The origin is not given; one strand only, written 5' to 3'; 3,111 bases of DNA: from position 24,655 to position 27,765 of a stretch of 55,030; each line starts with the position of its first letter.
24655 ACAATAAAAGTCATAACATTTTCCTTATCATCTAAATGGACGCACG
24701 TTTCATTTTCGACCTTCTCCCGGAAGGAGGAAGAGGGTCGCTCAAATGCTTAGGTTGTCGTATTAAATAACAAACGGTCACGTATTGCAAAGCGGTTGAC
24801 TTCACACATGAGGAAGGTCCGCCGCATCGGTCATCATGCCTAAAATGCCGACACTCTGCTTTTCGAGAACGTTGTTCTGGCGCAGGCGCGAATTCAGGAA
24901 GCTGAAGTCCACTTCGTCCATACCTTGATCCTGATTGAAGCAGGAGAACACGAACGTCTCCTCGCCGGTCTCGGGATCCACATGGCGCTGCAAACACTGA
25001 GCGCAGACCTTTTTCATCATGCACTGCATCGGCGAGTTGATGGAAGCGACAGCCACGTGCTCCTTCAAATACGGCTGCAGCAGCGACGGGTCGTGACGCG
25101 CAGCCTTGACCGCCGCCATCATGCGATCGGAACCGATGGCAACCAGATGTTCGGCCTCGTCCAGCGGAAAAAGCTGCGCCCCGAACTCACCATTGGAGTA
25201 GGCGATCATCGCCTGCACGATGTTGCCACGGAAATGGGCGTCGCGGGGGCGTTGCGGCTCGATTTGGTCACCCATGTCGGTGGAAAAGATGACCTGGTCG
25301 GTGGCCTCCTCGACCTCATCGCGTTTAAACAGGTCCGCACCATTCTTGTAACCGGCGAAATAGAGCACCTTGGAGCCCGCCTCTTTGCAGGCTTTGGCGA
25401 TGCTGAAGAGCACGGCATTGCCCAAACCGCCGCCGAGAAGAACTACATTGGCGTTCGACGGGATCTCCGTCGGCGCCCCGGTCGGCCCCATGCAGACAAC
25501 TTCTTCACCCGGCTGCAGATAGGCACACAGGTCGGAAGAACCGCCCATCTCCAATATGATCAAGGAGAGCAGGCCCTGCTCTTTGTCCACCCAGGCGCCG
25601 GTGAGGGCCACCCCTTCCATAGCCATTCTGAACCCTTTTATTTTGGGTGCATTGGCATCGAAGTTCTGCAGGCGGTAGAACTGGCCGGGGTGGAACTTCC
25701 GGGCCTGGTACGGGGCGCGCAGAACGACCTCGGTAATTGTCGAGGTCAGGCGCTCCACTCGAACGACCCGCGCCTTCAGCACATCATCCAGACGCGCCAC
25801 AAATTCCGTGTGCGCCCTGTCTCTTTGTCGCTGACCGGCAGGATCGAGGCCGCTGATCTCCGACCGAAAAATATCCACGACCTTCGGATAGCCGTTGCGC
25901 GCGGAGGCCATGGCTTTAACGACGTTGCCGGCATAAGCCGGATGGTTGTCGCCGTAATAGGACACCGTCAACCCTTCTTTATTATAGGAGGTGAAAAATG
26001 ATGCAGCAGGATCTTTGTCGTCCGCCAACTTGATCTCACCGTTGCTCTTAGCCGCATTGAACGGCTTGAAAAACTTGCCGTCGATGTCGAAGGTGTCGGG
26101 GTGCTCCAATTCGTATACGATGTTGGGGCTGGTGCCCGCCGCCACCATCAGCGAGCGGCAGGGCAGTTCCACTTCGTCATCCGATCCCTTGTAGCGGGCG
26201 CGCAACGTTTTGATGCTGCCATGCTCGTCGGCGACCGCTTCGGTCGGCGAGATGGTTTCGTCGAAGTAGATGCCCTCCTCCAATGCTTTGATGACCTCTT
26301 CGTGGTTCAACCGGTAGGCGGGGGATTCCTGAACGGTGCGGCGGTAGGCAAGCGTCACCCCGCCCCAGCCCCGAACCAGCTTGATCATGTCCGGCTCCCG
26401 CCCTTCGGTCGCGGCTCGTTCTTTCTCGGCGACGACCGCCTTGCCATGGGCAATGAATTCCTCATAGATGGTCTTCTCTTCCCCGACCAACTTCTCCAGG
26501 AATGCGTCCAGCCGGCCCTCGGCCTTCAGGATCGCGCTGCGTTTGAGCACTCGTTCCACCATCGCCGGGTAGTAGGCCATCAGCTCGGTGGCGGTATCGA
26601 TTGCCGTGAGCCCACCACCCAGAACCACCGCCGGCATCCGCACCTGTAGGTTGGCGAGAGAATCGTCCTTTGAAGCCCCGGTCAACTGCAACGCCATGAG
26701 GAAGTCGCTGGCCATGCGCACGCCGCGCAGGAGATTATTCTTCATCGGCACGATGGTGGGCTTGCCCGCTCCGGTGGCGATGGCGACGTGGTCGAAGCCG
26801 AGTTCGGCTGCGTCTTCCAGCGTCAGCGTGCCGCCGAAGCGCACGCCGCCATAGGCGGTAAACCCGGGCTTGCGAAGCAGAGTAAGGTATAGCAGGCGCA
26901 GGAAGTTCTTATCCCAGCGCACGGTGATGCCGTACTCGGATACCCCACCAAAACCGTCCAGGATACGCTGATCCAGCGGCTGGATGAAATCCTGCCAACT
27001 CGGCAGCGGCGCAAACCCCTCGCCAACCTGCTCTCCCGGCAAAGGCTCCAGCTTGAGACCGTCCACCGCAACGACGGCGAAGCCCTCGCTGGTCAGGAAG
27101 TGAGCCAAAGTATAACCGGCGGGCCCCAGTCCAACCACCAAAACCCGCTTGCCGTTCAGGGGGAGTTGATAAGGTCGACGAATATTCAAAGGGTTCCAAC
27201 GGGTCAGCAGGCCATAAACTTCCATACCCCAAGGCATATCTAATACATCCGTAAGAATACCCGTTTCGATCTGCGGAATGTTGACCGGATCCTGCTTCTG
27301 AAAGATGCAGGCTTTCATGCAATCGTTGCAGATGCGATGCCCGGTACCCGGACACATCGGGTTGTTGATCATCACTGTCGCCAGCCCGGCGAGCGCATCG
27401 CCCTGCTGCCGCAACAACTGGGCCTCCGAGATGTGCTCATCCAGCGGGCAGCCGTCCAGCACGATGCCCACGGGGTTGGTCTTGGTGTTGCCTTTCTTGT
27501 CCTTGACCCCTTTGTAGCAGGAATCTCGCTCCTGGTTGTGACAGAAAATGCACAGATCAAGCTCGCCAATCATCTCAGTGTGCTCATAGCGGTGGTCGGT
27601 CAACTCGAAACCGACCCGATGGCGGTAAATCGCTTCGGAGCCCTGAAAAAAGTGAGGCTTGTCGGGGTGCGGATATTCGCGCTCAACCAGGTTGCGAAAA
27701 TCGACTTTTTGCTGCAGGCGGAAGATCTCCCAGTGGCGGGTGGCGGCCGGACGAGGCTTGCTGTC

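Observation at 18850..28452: System-level hypothesis: a ferredoxin-coupled formyl-methanofuran oxidation (or CO2 reduction) module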

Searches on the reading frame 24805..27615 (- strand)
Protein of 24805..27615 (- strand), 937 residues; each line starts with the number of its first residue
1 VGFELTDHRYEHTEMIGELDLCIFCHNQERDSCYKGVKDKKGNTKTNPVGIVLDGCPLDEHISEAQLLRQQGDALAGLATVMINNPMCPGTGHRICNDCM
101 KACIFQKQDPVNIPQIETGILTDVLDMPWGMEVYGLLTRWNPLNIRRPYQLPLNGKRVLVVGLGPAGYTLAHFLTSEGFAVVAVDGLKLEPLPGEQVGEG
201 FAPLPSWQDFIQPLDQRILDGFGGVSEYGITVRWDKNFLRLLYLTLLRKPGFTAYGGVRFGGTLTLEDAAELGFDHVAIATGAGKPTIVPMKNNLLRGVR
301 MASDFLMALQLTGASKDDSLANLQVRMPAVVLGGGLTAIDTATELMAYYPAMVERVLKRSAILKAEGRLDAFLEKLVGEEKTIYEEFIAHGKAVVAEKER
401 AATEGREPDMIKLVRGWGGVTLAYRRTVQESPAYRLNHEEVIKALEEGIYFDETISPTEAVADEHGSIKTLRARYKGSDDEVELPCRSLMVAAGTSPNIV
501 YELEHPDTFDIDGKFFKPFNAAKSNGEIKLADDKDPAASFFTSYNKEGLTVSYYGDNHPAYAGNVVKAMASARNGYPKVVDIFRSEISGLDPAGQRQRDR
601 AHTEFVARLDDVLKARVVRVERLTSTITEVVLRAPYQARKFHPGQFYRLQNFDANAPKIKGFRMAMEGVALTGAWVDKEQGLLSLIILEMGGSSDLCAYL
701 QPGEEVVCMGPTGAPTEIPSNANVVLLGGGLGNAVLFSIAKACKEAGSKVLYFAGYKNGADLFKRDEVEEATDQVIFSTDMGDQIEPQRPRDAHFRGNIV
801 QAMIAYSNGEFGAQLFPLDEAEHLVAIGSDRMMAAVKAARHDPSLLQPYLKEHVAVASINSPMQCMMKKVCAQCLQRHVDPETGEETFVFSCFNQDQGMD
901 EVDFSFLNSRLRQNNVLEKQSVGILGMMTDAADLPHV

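Call 73: predict_structure(alignment_id=A2)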
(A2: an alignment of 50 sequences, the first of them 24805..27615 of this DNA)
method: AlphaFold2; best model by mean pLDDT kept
length: 937 residues; sequences in the alignment: 50
mean_pLDDT: 79.5   pTM: 0.83
mean pLDDT of the five models: 79.5, 78.8, 77.9, 77.3, 74.8
residues with pLDDT >= 90: 270; 70-90: 465; 50-70: 132; < 50: 70
segments of 3 or more residues with pLDDT < 50: 1-7, 92-115, 142-146, 224-232, 283-286, 302-306, 866-872
pLDDT, mean of each block of 10 residues (from residue 1): 45 64 78 75 71 71 80 84 66 47 40 54 82 75 55 93 81 90 85 82 82 71 46 63 85 87 87 93 56 75 50 67 84 73 80 92 95 91 96 96 91 92 70 54 76 85 89 86 90 61 80 82 86 85 90 83 73 90 89 93 95 93 83 91 81 85 80 86 85 80 88 80 91 81 93 86 81 92 85 92 95 93 88 89 94 82 45 66 73 76 77 81 86 64
secondary structure, 60 per line:
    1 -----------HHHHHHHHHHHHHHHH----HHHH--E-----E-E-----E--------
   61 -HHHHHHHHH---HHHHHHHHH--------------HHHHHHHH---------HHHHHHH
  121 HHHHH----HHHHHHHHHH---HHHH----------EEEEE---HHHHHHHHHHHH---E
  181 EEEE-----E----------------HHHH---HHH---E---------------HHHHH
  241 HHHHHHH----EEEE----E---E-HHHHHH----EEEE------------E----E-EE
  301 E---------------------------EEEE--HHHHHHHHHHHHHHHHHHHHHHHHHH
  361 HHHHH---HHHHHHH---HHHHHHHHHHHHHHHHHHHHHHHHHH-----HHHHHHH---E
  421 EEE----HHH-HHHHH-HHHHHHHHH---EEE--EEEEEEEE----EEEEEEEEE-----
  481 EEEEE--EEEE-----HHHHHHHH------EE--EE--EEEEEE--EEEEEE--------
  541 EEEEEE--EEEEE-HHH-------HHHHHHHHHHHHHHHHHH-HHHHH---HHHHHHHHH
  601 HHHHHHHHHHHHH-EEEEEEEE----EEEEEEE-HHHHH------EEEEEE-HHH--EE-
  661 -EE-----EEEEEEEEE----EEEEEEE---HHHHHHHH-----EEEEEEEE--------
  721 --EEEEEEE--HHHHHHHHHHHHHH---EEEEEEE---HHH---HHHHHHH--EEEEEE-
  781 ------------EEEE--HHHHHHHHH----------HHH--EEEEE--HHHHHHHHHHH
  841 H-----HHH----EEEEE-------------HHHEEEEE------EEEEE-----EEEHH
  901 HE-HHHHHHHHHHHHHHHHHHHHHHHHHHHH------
elements in order (helices of 4 or more, strands of 3 or more residues): H12-27 H32-35 H62-70 H74-82 H97-104 H114-125 H130-139 H143-146 E157-161 H165-176 E180-184 H207-210 H236-247 E252-255 H266-271 E276-279 E299-301 E329-332 H335-365 H369-375 H379-404 H410-416 E420-423 H432-436 H438-446 E450-452 E455-462 E467-475 E481-485 E488-491 H497-504 E519-524 E527-532 E541-546 E549-553 H565-582 H584-588 H592-613 E615-622 E627-633 H635-639 E646-651 E669-677 E682-688 H692-699 E705-712 E723-729 H732-745 E749-755 H765-771 E774-779 E793-796 H799-807 E823-827 H830-841 E854-858 E875-879 E886-890 E896-898 H904-931

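Call 75: fold_search(model_id=the predicted structure, library=pdb)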
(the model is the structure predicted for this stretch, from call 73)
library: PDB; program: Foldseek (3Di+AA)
matches with E <= 10: 1717; with E <= 0.001: 382
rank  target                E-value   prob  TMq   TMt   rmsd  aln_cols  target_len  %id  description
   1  5jca_S                1.1e-18  1.00  0.27  0.85   3.9       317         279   26  NADP(H) bound NADH-dependent Ferredoxin:NADP Oxidoreductase (NfnI) from Pyrococcus furiosus (released 2017-04-12)
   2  9bov_A                5.3e-18  1.00  0.32  0.26  32.3      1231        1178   13  Structure of electron bifurcating Nfn-ABC complexed with NAD from Caldicellulosiruptor saccharolyticus (released 2025-03-05)
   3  5vj7_A                1.1e-17  1.00  0.38  0.73   6.3       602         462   20  Ferredoxin NADP Oxidoreductase (Xfn) (released 2017-07-19)
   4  5jfc_L                1.4e-17  1.00  0.38  0.73   6.2       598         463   20  NADH-dependent Ferredoxin:NADP Oxidoreductase (NfnI) from Pyrococcus furiosus (released 2017-04-12)
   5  5jca_L                1.6e-17  1.00  0.39  0.74   5.6       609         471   20  NADP(H) bound NADH-dependent Ferredoxin:NADP Oxidoreductase (NfnI) from Pyrococcus furiosus (released 2017-04-12)
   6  4ylf_A                7.1e-16  1.00  0.27  0.86   2.8       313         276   22  Insights into flavin-based electron bifurcation via the NADH-dependent reduced ferredoxin-NADP oxidoreductase structur (released 2015-07-08)
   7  4ylf_B                1.8e-15  1.00  0.38  0.73   5.9       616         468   20  Insights into flavin-based electron bifurcation via the NADH-dependent reduced ferredoxin-NADP oxidoreductase structur (released 2015-07-08)
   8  9n5u_A                1.8e-15  1.00  0.32  0.32  30.0      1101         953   12  Structure of the Thermococcus sibiricus NfnABC complex (released 2025-05-07)
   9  9n5v_A                2.9e-15  1.00  0.31  0.31  11.1       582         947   18  Structure of the NAD(H)-bound Thermococcus sibiricus NfnABC complex (released 2025-05-07)
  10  8oh5_C                1.5e-14  1.00  0.33  0.27   7.5       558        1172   18  Cryo-EM structure of the electron bifurcating transhydrogenase StnABC complex from Sporomusa Ovata (state 2) (released 2023-09-13)
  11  4yry_C                1.1e-13  1.00  0.24  0.79   5.2       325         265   22  Insights into flavin-based electron bifurcation via the NADH-dependent reduced ferredoxin-NADP oxidoreductase structur (released 2015-07-08)
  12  4ylf_C                3.3e-13  1.00  0.26  0.85   3.6       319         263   21  Insights into flavin-based electron bifurcation via the NADH-dependent reduced ferredoxin-NADP oxidoreductase structur (released 2015-07-08)
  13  5vj7_B                4.8e-13  1.00  0.25  0.77   5.8       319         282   18  Ferredoxin NADP Oxidoreductase (Xfn) (released 2017-07-19)
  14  6s6t_E                3.3e-12  1.00  0.30  0.56   8.4       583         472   14  Structure of Azospirillum brasilense Glutamate Synthase in a4b3 oligomeric state (released 2019-09-11)
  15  6s6s_E                3.5e-12  1.00  0.32  0.60   6.7       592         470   17  Structure of Azospirillum brasilense Glutamate Synthase in a4b4 oligomeric state. (released 2019-09-11)
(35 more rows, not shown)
